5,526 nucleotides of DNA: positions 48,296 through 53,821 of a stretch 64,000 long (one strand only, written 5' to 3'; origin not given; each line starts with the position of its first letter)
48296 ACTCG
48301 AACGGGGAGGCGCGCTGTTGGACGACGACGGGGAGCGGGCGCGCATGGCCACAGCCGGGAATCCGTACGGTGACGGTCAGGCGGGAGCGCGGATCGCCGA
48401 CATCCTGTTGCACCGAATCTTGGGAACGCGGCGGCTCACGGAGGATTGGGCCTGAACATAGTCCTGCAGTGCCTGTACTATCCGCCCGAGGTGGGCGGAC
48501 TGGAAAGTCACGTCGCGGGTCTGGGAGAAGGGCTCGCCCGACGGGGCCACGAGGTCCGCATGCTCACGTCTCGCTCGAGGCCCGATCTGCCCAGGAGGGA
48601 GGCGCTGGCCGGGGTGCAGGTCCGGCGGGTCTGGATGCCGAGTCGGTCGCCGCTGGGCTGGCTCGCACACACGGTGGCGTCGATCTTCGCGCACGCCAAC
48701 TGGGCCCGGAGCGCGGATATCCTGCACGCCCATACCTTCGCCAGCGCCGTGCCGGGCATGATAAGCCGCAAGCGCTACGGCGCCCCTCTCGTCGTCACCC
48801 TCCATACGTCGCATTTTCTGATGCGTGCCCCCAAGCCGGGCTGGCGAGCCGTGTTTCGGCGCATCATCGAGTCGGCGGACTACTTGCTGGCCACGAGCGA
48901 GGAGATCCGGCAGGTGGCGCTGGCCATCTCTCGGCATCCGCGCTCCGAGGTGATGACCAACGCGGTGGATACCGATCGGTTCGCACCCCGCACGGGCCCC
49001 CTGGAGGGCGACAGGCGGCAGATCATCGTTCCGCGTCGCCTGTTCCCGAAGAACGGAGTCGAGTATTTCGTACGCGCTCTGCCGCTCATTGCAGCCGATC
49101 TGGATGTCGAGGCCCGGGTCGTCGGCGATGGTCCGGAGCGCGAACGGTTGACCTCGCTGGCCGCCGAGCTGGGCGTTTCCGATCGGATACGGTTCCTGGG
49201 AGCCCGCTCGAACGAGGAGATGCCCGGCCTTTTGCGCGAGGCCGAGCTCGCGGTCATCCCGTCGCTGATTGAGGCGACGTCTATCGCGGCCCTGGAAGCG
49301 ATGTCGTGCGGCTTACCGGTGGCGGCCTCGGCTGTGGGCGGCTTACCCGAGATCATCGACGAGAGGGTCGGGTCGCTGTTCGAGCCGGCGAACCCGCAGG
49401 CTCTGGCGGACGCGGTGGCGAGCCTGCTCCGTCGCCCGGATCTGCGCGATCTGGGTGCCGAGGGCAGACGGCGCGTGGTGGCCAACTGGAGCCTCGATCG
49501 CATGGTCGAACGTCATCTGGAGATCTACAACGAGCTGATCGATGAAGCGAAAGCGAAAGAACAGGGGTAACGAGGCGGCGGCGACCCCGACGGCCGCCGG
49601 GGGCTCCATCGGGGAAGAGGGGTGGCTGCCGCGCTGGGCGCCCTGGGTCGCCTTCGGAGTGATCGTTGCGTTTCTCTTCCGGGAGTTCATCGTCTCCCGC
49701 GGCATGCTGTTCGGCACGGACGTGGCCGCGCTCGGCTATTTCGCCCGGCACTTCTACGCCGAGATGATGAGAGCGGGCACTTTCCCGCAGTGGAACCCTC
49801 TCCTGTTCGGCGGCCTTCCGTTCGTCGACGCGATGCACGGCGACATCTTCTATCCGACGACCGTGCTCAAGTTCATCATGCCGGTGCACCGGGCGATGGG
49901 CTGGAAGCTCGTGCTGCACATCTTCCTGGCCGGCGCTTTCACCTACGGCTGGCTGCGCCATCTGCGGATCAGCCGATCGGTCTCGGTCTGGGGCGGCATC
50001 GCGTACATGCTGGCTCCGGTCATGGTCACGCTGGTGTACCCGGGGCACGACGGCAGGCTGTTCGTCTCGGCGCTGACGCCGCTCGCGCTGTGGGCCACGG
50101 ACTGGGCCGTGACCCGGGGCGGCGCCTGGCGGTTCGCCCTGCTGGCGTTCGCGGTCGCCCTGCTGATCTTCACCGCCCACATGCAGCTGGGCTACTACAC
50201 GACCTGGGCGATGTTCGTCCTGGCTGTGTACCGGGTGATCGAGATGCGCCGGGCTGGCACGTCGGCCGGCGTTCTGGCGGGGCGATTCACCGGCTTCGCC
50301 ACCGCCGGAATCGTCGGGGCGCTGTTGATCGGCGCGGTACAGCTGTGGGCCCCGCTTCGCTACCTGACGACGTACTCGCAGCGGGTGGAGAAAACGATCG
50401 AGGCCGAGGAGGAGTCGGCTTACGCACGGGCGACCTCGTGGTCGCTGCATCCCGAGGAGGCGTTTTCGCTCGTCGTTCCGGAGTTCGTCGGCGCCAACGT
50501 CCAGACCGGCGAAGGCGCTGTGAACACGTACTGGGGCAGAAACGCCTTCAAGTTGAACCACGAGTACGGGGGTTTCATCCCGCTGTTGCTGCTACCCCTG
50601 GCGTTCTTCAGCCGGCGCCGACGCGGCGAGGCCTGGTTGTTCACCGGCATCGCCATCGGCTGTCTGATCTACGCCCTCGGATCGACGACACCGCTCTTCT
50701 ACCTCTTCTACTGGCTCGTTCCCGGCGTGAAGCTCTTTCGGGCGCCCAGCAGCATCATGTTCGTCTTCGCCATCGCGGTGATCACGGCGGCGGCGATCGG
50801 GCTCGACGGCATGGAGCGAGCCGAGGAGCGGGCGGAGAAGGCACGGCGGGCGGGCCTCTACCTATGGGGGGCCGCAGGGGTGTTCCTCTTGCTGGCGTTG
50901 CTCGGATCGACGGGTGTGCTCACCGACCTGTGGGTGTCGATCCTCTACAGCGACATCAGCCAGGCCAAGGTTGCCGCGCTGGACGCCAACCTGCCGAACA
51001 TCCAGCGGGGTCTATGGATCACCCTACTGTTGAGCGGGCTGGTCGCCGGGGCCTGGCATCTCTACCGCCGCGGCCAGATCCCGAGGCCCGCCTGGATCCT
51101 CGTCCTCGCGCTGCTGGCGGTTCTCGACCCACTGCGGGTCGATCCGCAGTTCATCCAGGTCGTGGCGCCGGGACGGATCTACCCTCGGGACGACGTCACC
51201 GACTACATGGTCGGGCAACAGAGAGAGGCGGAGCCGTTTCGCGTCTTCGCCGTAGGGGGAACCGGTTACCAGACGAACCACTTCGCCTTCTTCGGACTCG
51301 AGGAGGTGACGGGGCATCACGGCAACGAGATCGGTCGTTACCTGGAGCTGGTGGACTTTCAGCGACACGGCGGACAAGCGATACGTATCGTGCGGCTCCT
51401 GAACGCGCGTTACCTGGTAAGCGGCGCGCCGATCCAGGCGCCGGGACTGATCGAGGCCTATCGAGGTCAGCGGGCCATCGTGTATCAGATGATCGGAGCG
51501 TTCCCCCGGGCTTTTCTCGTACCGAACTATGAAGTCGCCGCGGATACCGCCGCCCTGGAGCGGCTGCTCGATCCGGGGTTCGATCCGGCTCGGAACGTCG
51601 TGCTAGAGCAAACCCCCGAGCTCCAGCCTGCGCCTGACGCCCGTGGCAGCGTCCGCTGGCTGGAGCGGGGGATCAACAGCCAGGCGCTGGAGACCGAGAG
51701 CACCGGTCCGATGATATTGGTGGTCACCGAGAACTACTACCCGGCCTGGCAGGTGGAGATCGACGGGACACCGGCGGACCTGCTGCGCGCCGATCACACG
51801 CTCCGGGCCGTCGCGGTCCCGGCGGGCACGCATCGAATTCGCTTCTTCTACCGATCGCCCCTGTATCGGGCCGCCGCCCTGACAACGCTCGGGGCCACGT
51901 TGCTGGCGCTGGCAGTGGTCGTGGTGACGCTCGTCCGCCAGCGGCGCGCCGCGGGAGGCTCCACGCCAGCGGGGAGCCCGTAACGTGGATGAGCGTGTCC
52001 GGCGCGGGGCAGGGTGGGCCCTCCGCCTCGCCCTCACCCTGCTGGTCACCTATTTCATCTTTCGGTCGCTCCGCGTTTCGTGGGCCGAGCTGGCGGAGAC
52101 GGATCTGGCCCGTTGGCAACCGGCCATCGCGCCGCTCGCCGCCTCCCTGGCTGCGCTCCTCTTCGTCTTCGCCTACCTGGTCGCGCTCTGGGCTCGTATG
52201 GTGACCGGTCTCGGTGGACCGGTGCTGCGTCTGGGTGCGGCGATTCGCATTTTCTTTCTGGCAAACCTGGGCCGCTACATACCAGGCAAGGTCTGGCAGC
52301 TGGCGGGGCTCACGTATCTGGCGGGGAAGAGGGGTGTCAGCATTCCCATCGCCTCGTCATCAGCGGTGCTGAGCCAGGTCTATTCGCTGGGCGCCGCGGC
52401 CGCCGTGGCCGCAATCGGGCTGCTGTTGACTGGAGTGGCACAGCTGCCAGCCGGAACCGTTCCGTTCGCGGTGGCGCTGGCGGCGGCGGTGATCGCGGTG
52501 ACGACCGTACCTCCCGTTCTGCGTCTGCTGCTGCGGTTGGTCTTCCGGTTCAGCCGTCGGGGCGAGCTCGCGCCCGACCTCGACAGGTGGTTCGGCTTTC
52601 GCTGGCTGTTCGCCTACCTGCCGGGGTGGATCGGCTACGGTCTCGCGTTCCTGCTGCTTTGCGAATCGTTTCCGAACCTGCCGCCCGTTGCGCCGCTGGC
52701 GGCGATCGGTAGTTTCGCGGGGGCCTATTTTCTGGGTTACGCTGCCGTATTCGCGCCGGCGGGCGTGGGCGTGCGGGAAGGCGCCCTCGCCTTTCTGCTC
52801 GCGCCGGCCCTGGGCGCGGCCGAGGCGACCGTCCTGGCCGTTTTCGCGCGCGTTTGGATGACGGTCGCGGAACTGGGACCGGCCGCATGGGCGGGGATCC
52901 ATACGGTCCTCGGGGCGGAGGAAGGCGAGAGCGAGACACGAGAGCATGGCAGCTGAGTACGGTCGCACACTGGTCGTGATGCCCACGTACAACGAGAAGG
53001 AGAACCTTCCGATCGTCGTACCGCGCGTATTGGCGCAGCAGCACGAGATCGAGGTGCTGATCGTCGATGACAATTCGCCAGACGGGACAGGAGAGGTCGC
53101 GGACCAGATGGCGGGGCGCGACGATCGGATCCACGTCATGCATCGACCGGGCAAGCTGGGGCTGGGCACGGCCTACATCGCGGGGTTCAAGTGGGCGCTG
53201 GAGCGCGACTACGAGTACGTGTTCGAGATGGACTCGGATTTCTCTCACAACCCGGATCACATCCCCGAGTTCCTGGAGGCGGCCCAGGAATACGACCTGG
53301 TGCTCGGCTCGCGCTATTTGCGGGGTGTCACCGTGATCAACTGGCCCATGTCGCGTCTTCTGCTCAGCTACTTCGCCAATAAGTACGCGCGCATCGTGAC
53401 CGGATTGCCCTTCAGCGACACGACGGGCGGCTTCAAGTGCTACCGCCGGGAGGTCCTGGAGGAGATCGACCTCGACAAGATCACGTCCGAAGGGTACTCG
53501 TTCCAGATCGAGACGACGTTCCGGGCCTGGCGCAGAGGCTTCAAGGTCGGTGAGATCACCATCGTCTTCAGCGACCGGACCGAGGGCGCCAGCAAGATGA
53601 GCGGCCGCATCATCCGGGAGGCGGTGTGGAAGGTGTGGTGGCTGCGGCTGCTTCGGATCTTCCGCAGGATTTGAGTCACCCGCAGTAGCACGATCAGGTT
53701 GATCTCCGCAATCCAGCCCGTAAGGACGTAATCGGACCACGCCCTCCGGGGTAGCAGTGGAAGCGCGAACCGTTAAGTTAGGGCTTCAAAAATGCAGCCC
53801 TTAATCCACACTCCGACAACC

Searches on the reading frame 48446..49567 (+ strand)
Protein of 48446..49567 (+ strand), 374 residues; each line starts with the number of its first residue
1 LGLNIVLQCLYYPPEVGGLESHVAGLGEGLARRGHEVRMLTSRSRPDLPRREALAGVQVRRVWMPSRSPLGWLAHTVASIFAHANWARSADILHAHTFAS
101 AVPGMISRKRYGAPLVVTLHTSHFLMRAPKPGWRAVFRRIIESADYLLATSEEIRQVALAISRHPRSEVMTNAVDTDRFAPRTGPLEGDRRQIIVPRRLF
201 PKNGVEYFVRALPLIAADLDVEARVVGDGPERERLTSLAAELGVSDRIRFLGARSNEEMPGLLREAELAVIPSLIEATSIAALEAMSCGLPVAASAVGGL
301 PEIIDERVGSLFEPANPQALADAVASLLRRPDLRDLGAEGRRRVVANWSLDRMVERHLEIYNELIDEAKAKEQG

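Call 9: search_protein_families(library=pfam, proteins=[window:48446-49567:+], max_evalue=0.001)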
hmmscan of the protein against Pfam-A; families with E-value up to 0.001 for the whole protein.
window:48446-49567:+ (374 aa): 8 families
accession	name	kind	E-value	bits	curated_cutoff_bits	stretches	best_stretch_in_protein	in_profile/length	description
PF00534.26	Glycos_transf_1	-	1.8e-35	122.4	26.4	1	185-335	10-163/172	Glycosyl transferases group 1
PF13692.12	Glyco_trans_1_4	-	3.6e-33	115.3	27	1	193-329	4-141/142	Glycosyl transferases group 1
PF13439.12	Glyco_transf_4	-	2.1e-25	90.1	28.5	1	16-178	1-170/170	Glycosyltransferase Family 4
PF13579.12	Glyco_trans_4_4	-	3.8e-24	86.3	29.7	1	17-162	1-146/158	Glycosyl transferase 4-like domain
PF20706.3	GT4-conflict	-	1.7e-09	37.6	26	1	14-310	9-326/385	Family 4 Glycosyltransferase in conflict systems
PF13524.12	Glyco_trans_1_2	-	1.4e-08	35.2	25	1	220-356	14-141/144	Glycosyl transferase-like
PF13477.12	Glyco_trans_4_2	-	2.6e-07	31.3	23.4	1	21-151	11-139/139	Glycosyl transferase 4-like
PF08323.17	Glyco_transf_5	-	9.1e-06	26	22.7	0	15-52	14-50/239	Starch synthase catalytic domain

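Call 35: search_protein_families(library=ncbifam, proteins=[window:48446-49567:+], max_evalue=0.00001)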
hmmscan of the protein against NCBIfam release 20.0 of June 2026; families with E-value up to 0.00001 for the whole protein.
window:48446-49567:+ (374 aa): 33 families (the best 25 are shown)
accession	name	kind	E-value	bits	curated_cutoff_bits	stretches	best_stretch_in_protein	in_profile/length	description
TIGR03999.1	thiol_BshA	equivalog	6.6e-35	120.7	273.7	1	14-365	9-374/375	N-acetyl-alpha-D-glucosaminyl L-malate synthase BshA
NF041876.1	EPS_EpsE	equivalog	6.6e-33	114.5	400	1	78-352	102-384/389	exopolysaccharide biosynthesis GT4 family glycosyltransferase EpsE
TIGR03088.1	stp2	hypoth_equivalog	5e-31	108.1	409.05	1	145-364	138-373/374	TIGR03088 family PEP-CTERM/XrtA system glycosyltransferase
TIGR03449.1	mycothiol_MshA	equivalog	1.2e-30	106.7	462.5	1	16-365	20-404/406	D-inositol-3-phosphate glycosyltransferase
TIGR02149.1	glgA_Coryne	subfamily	1.5e-28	100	302.4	1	11-364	9-390/391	glycogen synthase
TIGR04047.1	MSMEG_0565_glyc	hypoth_equivalog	2.5e-24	86.1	259.85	1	232-362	242-372/373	MSMEG_0565 family glycosyltransferase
NF047684.1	TeichurnBiosyTuaC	equivalog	4e-21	75.4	550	1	73-365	94-390/391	teichuronic acid biosynthesis protein TuaC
TIGR04063.1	stp3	hypoth_equivalog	4.4e-20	71.9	442.05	1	139-365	153-396/397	TIGR04063 family PEP-CTERM/XrtA system glycosyltransferase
NF041010.1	glycosy_Agl16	equivalog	6.1e-20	71.4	575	1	7-364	6-351/352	glycosylation protein Agl16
NF053787.1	GlcN_PG_synth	equivalog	8.6e-17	61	480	1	265-365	261-360/361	N-acetylglucosaminyl phosphatidylglycerol synthase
NF038229.1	Glyco4_Geo_Pelo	equivalog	1.5e-16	60.4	400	1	88-365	54-337/338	GPMC system family 4 glycosyltransferase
NF038011.1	PelF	equivalog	9e-15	54.7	100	1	143-361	257-489/489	GT4 family glycosyltransferase PelF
NF049988.1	MGlcDAGSynMgs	equivalog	1.1e-14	54.6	400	1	11-123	9-121/398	alpha-monoglucosyldiacylglycerol synthase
TIGR04005.1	wcaL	equivalog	1.7e-14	53.6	537.6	1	167-349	199-391/406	colanic acid biosynthesis glycosyltransferase WcaL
NF046085.1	XrtY_assoc_Gly1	equivalog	2.7e-13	49.5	400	1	146-365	163-385/387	XrtY-associated glycosyltransferase XYAG1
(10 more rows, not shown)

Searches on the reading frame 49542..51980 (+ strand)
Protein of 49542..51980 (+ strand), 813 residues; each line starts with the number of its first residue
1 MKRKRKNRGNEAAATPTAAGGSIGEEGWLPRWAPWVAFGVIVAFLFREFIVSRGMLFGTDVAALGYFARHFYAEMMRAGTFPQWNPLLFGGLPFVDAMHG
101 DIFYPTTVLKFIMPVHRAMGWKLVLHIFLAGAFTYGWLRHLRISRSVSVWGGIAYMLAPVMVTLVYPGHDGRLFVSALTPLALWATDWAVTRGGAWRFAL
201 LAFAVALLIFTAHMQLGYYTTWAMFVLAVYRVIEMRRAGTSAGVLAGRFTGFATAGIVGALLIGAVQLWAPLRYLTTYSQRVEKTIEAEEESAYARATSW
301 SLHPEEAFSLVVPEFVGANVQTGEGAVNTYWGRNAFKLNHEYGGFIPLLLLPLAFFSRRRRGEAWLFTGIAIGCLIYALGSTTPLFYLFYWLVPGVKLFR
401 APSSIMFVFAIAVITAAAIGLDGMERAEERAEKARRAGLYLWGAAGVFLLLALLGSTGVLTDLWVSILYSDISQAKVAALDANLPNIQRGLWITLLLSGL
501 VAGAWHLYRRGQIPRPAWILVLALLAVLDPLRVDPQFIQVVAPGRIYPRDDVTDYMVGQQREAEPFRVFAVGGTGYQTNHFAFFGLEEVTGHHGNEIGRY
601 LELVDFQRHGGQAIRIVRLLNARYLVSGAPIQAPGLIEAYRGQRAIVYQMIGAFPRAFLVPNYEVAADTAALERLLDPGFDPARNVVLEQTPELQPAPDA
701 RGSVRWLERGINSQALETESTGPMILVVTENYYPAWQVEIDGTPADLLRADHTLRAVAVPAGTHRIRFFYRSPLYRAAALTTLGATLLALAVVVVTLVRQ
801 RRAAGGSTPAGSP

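Call 9: search_protein_families(library=pfam, proteins=[window:49542-51980:+], max_evalue=0.001)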
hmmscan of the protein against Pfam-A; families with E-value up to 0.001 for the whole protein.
window:49542-51980:+ (813 aa): 1 family
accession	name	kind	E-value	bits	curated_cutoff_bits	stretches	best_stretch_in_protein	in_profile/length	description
PF09586.16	YfhO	-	0.00013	20.9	28.5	1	721-780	774-833/835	Bacterial membrane protein YfhO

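Call 35: search_protein_families(library=ncbifam, proteins=[window:49542-51980:+], max_evalue=0.00001)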
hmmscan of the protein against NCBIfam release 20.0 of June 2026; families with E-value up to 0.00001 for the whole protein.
window:49542-51980:+ (813 aa): 0 families

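Call 59: search_solved_structures(query=window:49542-51980:+, max_evalue=10)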
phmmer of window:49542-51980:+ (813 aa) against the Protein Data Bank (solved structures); distinct sequences matched with E-value up to 10: 0.

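Call 60: search_protein_families(library=pfam, proteins=[window:49542-51980:+], max_evalue=5)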
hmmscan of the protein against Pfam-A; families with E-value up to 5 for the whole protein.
window:49542-51980:+ (813 aa): 3 families
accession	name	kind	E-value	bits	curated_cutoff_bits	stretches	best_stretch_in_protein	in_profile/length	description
PF09586.16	YfhO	-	0.00013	20.9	28.5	1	721-780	774-833/835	Bacterial membrane protein YfhO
PF20342.3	DUF6637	-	0.0063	17.1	27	1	399-460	36-101/103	Family of unknown function (DUF6637)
PF10131.15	PTPS_related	-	1.1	8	26.4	1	106-256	12-162/621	6-pyruvoyl-tetrahydropterin synthase related domain; membrane protein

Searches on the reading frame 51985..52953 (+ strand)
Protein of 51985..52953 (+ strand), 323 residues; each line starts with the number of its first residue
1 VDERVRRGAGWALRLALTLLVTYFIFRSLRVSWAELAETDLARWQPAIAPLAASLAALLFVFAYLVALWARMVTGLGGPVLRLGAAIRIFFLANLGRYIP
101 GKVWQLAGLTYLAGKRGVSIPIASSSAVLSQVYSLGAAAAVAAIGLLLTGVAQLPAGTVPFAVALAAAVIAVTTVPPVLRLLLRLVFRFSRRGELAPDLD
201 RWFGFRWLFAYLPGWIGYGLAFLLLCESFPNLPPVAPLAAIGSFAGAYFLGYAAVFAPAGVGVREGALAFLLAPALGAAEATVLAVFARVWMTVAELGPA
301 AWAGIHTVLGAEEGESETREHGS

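Call 9: search_protein_families(library=pfam, proteins=[window:51985-52953:+], max_evalue=0.001)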
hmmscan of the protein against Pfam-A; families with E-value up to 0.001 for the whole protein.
window:51985-52953:+ (323 aa): 1 family
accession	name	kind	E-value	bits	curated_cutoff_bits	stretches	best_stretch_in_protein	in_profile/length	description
PF03706.18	LPG_synthase_TM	-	1.5e-10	41.5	33.4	1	11-290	1-292/302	Lysylphosphatidylglycerol synthase TM region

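Call 35: search_protein_families(library=ncbifam, proteins=[window:51985-52953:+], max_evalue=0.00001)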
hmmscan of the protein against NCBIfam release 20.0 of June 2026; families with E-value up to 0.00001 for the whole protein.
window:51985-52953:+ (323 aa): 0 families

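Call 60: search_protein_families(library=pfam, proteins=[window:51985-52953:+], max_evalue=5)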
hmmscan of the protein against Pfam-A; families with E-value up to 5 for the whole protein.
window:51985-52953:+ (323 aa): 1 family
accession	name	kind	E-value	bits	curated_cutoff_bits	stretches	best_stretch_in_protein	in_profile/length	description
PF03706.18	LPG_synthase_TM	-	1.5e-10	41.5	33.4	1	11-290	1-292/302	Lysylphosphatidylglycerol synthase TM region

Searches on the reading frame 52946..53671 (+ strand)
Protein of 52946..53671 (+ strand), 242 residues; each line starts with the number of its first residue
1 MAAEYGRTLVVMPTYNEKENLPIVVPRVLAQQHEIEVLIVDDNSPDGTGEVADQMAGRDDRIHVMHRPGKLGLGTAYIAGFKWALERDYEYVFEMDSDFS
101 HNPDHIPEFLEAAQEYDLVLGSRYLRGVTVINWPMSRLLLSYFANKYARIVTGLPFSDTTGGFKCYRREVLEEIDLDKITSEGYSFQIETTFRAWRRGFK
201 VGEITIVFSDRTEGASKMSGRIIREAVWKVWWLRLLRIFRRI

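Call 12: search_protein_families(library=pfam, proteins=[window:52946-53671:+], max_evalue=0.001)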
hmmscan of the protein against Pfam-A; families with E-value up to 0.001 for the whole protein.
window:52946-53671:+ (242 aa): 2 families
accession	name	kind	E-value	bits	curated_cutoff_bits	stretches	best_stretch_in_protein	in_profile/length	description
PF00535.33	Glycos_transf_2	-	1.9e-35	122.7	23.3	1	10-174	2-167/168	Glycosyl transferase family 2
PF13641.12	Glyco_tranf_2_3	-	8.5e-07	29.7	27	1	8-201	3-201/230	Glycosyltransferase like family 2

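Call 35: search_protein_families(library=ncbifam, proteins=[window:52946-53671:+], max_evalue=0.00001)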
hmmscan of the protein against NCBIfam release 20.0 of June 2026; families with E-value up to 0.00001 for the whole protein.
window:52946-53671:+ (242 aa): 13 families
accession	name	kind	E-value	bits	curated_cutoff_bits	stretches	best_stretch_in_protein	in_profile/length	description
NF041391.1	DPhHxTase_Halo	equivalog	9.5e-17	60.7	375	1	12-217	1-191/213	dolichyl-phosphate hexose transferase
TIGR04182.1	glyco_TIGR04182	equivalog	1.6e-14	54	325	1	10-216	4-198/293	S-layer glycoprotein N-glycosyltransferase AglJ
NF007986.1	PRK10714.1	equivalog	1.2e-13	50.8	529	1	8-219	8-211/316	undecaprenyl-phosphate 4-deoxy-4-formamido-L-arabinose transferase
TIGR03469.1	HpnB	hypoth_equivalog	1.4e-12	47.3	379.25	1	5-126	43-173/386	hopene-associated glycosyltransferase HpnB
NF058614.1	PPMAGASynPpgS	equivalog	1.9e-12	47.1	370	1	9-203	3-191/226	polyprenyl-phospho-N-acetylgalactosaminyl synthase PpgS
NF047588.1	GlcsyltransPgfSStrep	equivalog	9.5e-12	44.7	500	1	10-174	5-167/308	glycosyltransferase PgfS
NF045692.1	OglycostaseCruG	equivalog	1.4e-11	44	600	1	5-202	40-246/386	2'-O-glycosyltransferase CruG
TIGR03937.1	PgaC_IcaA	equivalog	2.1e-10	40.2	422.3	1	8-99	47-136/407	poly-beta-1,6-N-acetyl-D-glucosamine synthase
NF047683.1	TeichurnBiosyTuaG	equivalog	6.4e-09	35.8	400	1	9-115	9-113/252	teichuronic acid biosynthesis protein TuaG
TIGR04283.1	glyco_like_mftF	equivalog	2.2e-07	30.7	182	1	10-56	3-50/221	TIGR04283 family arsenosugar biosynthesis glycosyltransferase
NF007482.0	PRK10073.1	equivalog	5.3e-07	29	423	1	9-118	9-115/334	glycosyltransferase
NF041875.1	EPS_EpsD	equivalog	2.2e-06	27.3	370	1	10-115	3-106/325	exopolysaccharide biosynthesis glycosyltransferase EpsD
NF050050.1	ProtGlycPglI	equivalog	5e-06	26.1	500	1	10-65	6-62/306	GalNAc(5)-diNAcBac-PP-undecaprenol beta-1,3-glucosyltransferase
